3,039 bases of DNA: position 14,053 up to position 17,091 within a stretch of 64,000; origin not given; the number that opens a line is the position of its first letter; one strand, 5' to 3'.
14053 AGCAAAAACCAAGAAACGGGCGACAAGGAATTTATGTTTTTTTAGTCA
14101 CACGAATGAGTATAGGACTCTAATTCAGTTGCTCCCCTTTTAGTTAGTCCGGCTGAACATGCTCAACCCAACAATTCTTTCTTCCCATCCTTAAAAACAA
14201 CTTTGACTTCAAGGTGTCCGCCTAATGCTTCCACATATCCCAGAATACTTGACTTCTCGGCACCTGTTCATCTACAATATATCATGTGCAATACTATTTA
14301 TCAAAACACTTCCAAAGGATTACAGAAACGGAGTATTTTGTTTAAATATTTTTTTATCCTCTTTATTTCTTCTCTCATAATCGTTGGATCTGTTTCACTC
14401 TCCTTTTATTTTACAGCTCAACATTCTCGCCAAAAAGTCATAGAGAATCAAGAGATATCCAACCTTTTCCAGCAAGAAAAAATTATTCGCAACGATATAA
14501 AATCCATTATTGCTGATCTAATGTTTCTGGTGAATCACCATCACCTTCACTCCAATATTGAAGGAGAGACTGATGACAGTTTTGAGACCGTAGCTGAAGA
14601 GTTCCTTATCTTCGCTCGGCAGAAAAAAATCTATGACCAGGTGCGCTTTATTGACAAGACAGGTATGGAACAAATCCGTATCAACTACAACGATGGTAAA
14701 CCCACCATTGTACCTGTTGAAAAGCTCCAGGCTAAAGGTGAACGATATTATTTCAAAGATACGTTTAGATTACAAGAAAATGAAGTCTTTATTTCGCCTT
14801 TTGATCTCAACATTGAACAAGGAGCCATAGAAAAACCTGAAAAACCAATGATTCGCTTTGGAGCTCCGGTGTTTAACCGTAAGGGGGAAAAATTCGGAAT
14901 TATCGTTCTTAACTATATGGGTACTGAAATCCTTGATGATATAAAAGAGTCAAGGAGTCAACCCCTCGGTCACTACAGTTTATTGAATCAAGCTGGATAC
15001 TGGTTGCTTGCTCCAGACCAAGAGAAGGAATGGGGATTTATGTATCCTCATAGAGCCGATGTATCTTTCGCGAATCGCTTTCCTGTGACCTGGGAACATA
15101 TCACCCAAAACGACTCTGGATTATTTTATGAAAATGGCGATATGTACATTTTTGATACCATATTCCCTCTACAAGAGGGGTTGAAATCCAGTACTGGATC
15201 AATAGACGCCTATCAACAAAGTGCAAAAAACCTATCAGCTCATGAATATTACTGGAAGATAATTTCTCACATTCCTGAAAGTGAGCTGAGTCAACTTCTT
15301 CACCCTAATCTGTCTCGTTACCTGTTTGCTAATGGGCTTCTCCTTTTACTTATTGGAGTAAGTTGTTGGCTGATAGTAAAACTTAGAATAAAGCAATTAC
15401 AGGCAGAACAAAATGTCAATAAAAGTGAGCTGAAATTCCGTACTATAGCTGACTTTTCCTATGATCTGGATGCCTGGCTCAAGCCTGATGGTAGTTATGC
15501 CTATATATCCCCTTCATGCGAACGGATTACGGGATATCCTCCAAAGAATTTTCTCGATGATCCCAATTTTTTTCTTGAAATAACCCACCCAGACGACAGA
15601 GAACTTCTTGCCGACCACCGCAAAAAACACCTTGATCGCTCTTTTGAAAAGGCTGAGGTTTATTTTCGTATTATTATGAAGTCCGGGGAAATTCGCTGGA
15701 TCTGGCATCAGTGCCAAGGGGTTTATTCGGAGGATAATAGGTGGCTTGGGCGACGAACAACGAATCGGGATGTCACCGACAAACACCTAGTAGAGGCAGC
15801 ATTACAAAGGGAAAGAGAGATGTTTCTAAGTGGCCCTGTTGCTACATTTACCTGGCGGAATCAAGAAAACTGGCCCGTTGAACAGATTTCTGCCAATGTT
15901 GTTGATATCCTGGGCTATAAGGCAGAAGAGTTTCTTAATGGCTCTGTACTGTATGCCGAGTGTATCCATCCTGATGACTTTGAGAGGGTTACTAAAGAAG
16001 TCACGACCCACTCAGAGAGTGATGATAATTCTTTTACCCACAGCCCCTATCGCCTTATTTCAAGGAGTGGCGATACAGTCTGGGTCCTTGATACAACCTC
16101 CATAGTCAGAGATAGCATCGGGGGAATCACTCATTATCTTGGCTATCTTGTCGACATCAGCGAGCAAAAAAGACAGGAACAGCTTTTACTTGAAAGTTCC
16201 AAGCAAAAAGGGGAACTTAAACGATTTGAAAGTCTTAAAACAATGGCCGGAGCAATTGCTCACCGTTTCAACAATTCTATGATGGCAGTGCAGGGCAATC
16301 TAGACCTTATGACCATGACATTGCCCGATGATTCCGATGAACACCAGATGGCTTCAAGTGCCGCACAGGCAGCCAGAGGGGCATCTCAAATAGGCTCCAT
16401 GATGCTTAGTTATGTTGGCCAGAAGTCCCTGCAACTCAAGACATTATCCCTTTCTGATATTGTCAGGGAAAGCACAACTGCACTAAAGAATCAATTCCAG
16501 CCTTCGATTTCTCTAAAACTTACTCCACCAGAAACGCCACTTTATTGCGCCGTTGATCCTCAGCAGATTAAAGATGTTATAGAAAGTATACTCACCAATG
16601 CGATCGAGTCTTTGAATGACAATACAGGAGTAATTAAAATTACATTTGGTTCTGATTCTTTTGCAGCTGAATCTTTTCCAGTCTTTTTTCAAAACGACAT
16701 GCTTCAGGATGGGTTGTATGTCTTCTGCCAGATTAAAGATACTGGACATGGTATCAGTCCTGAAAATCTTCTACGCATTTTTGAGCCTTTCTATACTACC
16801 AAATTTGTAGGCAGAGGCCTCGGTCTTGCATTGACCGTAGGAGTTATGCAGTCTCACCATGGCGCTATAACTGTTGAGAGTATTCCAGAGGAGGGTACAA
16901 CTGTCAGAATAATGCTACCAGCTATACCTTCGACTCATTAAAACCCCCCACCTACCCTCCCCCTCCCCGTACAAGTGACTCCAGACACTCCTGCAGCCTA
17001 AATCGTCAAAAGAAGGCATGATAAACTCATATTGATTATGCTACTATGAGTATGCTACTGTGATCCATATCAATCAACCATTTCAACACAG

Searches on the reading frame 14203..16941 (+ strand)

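Call 77: search_protein_families(library=pfam, proteins=[window:14203-16941:+], max_evalue=0.0001)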
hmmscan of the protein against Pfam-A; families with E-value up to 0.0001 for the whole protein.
window:14203-16941:+ (912 aa): 5 families
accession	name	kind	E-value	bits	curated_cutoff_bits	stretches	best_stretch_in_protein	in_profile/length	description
PF08447.18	PAS_3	-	2.3e-35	121.2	25.6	2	433-513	2-81/89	PAS fold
PF21623.3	HK_sensor_dom_bact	-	2.3e-32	112.6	27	1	106-320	29-241/253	Bacterial histidine kinase, sensor domain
PF02518.31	HATPase_c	-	4.5e-17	62.9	26.4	1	785-907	2-109/111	Histidine kinase-, DNA gyrase B-, and HSP90-like ATPase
PF13426.13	PAS_9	-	7.1e-12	46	27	1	547-654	3-103/103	PAS domain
PF00989.32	PAS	-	7.2e-06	26.4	22.6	0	429-516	20-105/113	PAS fold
